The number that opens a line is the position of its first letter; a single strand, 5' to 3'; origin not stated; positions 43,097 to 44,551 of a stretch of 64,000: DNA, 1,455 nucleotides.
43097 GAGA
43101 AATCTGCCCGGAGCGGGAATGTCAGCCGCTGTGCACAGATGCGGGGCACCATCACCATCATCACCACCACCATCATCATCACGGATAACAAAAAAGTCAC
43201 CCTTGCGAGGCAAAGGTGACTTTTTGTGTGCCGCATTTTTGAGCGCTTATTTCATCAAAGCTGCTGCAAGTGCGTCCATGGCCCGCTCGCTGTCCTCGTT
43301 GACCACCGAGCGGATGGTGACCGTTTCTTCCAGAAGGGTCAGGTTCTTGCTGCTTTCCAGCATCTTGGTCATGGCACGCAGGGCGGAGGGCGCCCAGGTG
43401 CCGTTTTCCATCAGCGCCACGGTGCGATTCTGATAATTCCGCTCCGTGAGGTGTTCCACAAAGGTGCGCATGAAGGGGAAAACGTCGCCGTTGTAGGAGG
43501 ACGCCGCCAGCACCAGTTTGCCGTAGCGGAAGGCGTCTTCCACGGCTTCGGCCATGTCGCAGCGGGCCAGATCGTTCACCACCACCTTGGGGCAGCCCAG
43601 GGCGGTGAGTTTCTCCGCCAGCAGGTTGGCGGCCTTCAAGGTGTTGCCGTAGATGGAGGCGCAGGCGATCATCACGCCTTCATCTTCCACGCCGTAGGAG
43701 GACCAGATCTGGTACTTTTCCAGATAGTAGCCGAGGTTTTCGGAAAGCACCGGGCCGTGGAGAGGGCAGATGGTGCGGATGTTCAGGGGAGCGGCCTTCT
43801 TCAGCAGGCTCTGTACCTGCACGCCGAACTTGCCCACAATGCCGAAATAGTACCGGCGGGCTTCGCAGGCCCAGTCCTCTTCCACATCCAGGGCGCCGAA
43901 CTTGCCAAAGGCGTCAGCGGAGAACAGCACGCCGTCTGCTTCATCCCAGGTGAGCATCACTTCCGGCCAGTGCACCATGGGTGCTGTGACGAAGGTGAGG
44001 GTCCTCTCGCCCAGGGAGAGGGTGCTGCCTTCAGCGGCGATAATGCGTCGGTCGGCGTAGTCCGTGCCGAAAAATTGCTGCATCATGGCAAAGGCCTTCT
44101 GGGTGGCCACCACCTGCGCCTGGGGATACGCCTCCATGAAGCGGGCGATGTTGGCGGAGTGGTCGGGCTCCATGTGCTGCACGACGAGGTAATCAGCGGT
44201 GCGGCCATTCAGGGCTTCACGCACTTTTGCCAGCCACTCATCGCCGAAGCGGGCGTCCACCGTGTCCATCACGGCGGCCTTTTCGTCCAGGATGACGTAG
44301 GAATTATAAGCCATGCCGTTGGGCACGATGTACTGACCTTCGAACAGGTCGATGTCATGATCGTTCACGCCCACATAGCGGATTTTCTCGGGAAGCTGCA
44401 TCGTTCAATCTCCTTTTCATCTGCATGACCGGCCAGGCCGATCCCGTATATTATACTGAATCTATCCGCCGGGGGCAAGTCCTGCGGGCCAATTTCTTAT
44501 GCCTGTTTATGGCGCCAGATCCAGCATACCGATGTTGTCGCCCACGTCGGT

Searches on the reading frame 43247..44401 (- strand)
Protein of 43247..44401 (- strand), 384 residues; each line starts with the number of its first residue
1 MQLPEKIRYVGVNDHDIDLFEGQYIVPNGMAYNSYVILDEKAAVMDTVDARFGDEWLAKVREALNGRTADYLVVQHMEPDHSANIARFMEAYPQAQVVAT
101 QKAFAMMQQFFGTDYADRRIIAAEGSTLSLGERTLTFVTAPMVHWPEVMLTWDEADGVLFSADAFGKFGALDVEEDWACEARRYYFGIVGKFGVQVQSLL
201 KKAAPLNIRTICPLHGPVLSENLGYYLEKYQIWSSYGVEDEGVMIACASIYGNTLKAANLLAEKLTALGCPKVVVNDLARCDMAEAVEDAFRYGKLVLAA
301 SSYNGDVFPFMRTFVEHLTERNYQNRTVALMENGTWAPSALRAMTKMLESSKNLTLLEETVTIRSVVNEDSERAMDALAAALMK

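Call 87: find_encoding_contigs(protein=window:43247-44401:-, flank=10000, max_places=1)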
Protein window:43247-44401:- (384 aa): 23 contigs read that carry it; 1 place shown.
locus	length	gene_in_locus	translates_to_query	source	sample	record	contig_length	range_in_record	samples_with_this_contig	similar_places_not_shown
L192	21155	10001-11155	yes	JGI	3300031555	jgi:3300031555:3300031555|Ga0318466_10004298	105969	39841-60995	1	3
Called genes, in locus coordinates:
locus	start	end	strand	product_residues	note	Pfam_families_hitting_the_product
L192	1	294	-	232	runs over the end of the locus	PF02674:Colicin_V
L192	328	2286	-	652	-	PF03734:YkuD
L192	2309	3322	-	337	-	PF00293:NUDIX, PF14815:NUDIX_4, PF00702:Hydrolase, PF13419:HAD_2, PF13242:Hydrolase_like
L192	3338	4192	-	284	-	PF01261:AP_endonuc_2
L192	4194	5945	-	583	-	PF00176:SNF2-rel_dom, PF00271:Helicase_C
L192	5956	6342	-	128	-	-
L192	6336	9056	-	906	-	PF00912:Transgly, PF00905:Transpeptidase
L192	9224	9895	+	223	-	PF09560:Spore_YunB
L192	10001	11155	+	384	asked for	PF00753:Lactamase_B, PF19583:ODP, PF12724:Flavodoxin_5 (faint)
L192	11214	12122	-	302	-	-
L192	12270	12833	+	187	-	PF00440:TetR_N, PF14278:TetR_C_8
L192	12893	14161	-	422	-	PF00994:MoCF_biosynth, PF18146:CinA_KH, PF02464:CinA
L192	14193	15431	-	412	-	PF16491:Peptidase_M48_N, PF01435:Peptidase_M48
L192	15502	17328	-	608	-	PF00009:GTP_EFTU, PF01926:MMR_HSR1 (weak), PF22042:EF-G_D2, PF03144:GTP_EFTU_D2, PF14492:EFG_III (weak), PF00679:EFG_C, PF21018:BipA_C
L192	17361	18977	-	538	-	PF00009:GTP_EFTU, PF01926:MMR_HSR1 (weak), PF22042:EF-G_D2, PF03144:GTP_EFTU_D2, PF16658:RF3_C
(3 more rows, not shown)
